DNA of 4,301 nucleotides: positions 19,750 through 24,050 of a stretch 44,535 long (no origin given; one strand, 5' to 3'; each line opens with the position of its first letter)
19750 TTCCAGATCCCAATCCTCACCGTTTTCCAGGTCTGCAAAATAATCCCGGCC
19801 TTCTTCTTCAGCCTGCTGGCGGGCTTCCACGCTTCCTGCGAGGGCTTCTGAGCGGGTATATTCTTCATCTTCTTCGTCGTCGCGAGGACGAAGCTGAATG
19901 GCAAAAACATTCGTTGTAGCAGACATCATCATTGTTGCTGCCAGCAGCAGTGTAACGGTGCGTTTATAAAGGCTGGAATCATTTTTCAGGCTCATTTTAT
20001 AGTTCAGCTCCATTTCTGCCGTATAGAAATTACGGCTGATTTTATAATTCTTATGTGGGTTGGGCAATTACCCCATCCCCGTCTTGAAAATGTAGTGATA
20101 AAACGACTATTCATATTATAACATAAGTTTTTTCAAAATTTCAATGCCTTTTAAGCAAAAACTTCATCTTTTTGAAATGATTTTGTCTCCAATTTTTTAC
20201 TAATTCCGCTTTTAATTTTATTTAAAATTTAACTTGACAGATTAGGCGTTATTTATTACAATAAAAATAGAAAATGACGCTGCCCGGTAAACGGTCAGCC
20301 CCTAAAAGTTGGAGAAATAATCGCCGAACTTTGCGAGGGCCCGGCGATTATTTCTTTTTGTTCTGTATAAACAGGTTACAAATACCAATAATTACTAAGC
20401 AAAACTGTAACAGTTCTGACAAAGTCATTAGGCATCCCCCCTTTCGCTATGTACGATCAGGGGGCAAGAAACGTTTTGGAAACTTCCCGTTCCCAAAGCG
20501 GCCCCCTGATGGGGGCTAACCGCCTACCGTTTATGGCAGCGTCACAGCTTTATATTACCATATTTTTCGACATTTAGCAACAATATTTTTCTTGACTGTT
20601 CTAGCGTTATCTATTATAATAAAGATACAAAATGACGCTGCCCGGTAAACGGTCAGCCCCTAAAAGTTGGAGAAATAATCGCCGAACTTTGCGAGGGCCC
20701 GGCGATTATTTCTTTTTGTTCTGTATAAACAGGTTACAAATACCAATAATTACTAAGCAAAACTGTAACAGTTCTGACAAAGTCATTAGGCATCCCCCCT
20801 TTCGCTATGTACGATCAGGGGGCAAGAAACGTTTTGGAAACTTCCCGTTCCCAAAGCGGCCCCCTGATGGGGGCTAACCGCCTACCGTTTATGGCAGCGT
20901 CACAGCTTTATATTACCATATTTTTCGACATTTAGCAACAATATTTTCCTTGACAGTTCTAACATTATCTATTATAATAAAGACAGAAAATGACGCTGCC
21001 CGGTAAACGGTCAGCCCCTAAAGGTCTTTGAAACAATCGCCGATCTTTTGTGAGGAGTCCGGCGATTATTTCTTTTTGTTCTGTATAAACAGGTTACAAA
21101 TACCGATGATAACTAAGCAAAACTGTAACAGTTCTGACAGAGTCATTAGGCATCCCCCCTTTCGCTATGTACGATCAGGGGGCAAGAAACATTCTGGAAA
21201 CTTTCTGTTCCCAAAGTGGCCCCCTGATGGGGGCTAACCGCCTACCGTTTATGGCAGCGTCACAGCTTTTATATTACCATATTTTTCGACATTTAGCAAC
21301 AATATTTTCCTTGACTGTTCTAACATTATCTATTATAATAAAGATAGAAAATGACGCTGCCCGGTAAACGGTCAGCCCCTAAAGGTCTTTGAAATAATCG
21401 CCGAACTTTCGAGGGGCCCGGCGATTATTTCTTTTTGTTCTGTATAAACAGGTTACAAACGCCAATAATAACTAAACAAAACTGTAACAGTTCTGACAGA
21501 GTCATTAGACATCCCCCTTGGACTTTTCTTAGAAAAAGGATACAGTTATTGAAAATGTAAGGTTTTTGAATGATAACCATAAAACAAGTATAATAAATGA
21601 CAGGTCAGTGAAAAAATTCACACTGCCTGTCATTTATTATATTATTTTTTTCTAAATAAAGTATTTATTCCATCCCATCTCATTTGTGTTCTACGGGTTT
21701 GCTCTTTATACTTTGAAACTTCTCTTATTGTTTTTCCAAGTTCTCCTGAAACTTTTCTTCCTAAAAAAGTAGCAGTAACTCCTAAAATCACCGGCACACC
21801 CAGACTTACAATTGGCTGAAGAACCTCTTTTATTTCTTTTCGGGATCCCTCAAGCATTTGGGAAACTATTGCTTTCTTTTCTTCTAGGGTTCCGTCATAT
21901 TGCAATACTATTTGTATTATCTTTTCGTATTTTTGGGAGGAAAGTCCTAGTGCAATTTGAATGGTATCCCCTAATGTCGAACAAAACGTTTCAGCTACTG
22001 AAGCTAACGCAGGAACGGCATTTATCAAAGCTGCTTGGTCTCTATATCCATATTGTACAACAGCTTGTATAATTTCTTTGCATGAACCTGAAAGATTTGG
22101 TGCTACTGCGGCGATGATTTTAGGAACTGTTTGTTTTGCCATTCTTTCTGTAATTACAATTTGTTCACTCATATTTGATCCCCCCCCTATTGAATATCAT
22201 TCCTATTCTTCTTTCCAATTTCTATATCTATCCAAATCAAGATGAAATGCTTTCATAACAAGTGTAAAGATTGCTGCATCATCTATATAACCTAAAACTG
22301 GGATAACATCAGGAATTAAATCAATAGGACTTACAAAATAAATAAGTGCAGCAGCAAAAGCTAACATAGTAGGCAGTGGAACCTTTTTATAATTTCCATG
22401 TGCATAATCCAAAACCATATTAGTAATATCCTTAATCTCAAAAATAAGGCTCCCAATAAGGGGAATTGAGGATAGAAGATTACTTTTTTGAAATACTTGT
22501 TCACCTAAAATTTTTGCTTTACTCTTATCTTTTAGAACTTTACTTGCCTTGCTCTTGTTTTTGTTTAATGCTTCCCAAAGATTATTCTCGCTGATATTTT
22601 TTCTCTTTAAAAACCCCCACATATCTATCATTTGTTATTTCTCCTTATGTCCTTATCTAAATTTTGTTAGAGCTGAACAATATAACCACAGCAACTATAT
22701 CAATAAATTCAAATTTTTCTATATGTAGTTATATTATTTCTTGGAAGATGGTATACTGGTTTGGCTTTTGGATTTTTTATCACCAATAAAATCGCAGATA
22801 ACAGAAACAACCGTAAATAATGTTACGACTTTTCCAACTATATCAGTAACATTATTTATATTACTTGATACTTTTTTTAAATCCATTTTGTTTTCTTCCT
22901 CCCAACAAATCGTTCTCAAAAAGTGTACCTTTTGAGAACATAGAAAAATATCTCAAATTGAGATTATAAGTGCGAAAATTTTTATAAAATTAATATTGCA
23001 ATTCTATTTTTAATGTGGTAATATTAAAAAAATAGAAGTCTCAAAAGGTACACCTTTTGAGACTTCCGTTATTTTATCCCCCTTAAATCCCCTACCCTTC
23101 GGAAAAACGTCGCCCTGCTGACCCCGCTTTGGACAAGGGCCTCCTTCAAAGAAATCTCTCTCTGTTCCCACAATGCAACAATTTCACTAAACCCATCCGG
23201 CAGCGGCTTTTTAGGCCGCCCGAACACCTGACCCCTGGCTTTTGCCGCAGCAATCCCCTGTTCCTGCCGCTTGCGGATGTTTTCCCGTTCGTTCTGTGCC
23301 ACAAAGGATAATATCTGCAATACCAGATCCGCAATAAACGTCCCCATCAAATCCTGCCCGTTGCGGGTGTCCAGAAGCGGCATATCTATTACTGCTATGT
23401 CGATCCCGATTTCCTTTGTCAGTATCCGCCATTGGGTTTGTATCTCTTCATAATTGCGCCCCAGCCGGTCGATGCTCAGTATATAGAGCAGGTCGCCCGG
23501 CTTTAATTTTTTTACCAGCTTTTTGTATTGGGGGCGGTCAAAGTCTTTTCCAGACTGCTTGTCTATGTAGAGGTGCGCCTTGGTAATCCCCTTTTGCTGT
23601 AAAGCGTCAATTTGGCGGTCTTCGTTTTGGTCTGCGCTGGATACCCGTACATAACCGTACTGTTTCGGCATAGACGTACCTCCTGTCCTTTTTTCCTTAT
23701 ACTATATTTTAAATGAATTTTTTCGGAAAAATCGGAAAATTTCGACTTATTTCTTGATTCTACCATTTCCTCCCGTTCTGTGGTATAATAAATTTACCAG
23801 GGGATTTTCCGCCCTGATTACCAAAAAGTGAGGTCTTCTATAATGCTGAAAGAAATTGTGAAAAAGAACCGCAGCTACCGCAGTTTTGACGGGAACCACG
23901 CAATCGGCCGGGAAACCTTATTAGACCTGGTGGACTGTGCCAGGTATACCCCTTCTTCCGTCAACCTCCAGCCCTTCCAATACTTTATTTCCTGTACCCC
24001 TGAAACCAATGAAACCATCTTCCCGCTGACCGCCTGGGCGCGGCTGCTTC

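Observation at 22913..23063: Candidate invertible promoter: two hix-like 26-bp sites in inverted orientation with matching GT cores, next to a small serine recombinase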

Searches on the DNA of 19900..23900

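Call 64: search_rna_families(source=window, start=19900, end=23900, threshold=evalue, max_evalue=0.1)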
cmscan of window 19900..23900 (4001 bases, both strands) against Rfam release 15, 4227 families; matches with E-value up to 0.1: 5.
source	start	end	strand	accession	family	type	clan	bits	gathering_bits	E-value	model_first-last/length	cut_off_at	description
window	23021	23108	-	RF00236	ctRNA_pGA1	Gene; antisense;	-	39.2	45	1.9e-05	1-79/79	no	ctRNA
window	20508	20664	-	RF04108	mir-2513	Gene; miRNA;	-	26.9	89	0.039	1-120/120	no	mir-2513 microRNA precursor family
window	21579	21653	-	RF00130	mir-192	Gene; miRNA;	-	25.3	54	0.0084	1-76/76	no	mir-192/215 microRNA precursor family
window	21582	21650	+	RF00130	mir-192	Gene; miRNA;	-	23.3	54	0.035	1-76/76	no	mir-192/215 microRNA precursor family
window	22334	22453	-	RF01052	Arthropod_7SK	Gene;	CL00013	18.9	44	0.033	1-351/351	no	Arthropod 7SK RNA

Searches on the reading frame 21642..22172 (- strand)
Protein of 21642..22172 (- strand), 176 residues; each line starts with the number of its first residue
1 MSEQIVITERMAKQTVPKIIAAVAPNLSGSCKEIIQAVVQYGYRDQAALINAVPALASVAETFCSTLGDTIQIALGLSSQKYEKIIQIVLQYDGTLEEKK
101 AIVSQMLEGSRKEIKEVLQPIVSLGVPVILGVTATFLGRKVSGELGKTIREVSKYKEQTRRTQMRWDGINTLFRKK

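Call 6: search_protein_families(library=pfam, proteins=[window:21642-22172:-], max_evalue=0.01)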
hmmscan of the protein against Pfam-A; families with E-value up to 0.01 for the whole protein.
window:21642-22172:- (176 aa): 0 families

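Call 7: search_protein_families(library=ncbifam, proteins=[window:21642-22172:-], max_evalue=0.01)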
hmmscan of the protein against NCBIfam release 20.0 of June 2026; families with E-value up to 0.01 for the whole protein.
window:21642-22172:- (176 aa): 0 families

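Call 41: search_protein_families(library=padloc, proteins=[window:21642-22172:-], max_evalue=0.1)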
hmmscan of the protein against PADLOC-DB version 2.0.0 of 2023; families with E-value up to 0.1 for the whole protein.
window:21642-22172:- (176 aa): 0 families

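Call 42: search_protein_families(library=phrogs, proteins=[window:21642-22172:-], max_evalue=0.01)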
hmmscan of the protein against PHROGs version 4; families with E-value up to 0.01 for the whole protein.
window:21642-22172:- (176 aa): 1 family
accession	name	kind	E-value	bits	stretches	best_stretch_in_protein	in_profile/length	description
phrog_37741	-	unknown function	0.0038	18.6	0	75-120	65-110/168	-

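Call 68: search_protein_families(library=pfam, proteins=[window:21642-22172:-], max_evalue=1)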
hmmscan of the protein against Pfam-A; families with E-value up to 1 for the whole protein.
window:21642-22172:- (176 aa): 0 families

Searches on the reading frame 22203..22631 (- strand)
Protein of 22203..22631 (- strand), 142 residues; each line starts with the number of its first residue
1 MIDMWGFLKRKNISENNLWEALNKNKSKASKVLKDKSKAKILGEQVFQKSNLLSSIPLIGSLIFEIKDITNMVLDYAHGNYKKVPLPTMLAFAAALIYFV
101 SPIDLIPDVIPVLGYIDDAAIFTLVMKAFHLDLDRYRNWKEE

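Call 6: search_protein_families(library=pfam, proteins=[window:22203-22631:-], max_evalue=0.01)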
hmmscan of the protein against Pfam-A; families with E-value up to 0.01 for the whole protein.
window:22203-22631:- (142 aa): 1 family
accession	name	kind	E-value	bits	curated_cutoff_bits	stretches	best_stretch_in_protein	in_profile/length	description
PF06803.17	DUF1232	-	1.6e-15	57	23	1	90-124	3-37/37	Protein of unknown function (DUF1232)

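Call 7: search_protein_families(library=ncbifam, proteins=[window:22203-22631:-], max_evalue=0.01)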
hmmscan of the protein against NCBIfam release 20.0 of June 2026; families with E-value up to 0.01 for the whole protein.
window:22203-22631:- (142 aa): 0 families

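Call 41: search_protein_families(library=padloc, proteins=[window:22203-22631:-], max_evalue=0.1)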
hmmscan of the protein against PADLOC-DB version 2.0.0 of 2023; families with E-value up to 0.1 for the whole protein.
window:22203-22631:- (142 aa): 0 families

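Call 42: search_protein_families(library=phrogs, proteins=[window:22203-22631:-], max_evalue=0.01)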
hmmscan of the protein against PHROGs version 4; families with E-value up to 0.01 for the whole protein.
window:22203-22631:- (142 aa): 1 family
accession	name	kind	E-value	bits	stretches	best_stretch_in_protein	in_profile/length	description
phrog_14750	-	unknown function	2.6e-14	54.4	1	72-128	43-99/134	-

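Call 48: find_encoding_contigs(protein=window:22203-22631:-, flank=1200, max_places=10)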
Protein window:22203-22631:- (142 aa): 22 contigs read that carry it; 10 places shown.
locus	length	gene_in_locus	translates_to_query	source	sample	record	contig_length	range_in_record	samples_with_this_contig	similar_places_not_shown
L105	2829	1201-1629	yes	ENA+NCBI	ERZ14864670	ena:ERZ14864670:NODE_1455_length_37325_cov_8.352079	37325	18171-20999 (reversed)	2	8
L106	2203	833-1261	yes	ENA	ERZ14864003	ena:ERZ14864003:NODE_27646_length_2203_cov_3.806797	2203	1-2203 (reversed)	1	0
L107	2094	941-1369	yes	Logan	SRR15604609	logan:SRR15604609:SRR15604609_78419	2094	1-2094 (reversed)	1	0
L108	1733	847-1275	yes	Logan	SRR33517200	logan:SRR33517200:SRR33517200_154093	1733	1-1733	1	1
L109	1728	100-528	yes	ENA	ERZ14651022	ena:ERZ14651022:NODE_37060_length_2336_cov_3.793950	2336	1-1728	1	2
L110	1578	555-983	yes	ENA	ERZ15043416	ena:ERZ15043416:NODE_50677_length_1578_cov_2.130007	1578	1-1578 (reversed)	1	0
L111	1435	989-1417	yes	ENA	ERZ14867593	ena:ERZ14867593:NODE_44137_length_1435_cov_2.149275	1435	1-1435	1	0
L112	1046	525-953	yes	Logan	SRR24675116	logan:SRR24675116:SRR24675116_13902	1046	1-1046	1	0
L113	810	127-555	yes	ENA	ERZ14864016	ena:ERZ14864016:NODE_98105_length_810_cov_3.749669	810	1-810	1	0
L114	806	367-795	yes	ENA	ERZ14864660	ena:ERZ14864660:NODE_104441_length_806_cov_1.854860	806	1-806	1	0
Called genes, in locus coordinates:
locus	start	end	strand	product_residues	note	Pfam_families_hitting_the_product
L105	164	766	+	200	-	PF00239:Resolvase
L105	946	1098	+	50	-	-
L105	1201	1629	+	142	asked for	PF06803:DUF1232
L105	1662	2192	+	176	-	-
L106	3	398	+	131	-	?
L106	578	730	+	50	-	-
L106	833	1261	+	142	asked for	PF06803:DUF1232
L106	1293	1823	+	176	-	-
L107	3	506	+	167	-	?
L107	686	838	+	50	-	-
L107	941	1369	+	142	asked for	PF06803:DUF1232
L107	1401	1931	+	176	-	-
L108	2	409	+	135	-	?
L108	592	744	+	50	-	-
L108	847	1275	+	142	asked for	PF06803:DUF1232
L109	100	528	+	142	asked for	PF06803:DUF1232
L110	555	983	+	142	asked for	PF06803:DUF1232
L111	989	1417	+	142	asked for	PF06803:DUF1232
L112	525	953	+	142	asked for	PF06803:DUF1232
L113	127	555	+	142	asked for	PF06803:DUF1232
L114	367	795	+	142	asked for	PF06803:DUF1232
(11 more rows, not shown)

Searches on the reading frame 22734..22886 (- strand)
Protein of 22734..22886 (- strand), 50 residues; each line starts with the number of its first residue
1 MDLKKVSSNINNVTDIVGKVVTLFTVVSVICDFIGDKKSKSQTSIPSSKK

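Call 6: search_protein_families(library=pfam, proteins=[window:22734-22886:-], max_evalue=0.01)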
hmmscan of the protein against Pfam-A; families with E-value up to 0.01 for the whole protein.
window:22734-22886:- (50 aa): 0 families

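Call 7: search_protein_families(library=ncbifam, proteins=[window:22734-22886:-], max_evalue=0.01)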
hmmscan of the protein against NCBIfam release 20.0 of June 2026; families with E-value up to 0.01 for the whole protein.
window:22734-22886:- (50 aa): 0 families

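Call 41: search_protein_families(library=padloc, proteins=[window:22734-22886:-], max_evalue=0.1)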
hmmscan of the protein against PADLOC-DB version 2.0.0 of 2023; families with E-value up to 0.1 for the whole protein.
window:22734-22886:- (50 aa): 0 families

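Call 42: search_protein_families(library=phrogs, proteins=[window:22734-22886:-], max_evalue=0.01)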
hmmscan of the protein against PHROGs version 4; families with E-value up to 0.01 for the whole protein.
window:22734-22886:- (50 aa): 0 families

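Call 68: search_protein_families(library=pfam, proteins=[window:22734-22886:-], max_evalue=1)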
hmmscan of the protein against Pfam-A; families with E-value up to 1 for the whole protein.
window:22734-22886:- (50 aa): 1 family
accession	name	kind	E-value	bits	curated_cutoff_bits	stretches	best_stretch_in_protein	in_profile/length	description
PF03608.18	EII-GUT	-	0.014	15.8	25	1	10-44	20-54/167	PTS system enzyme II sorbitol-specific factor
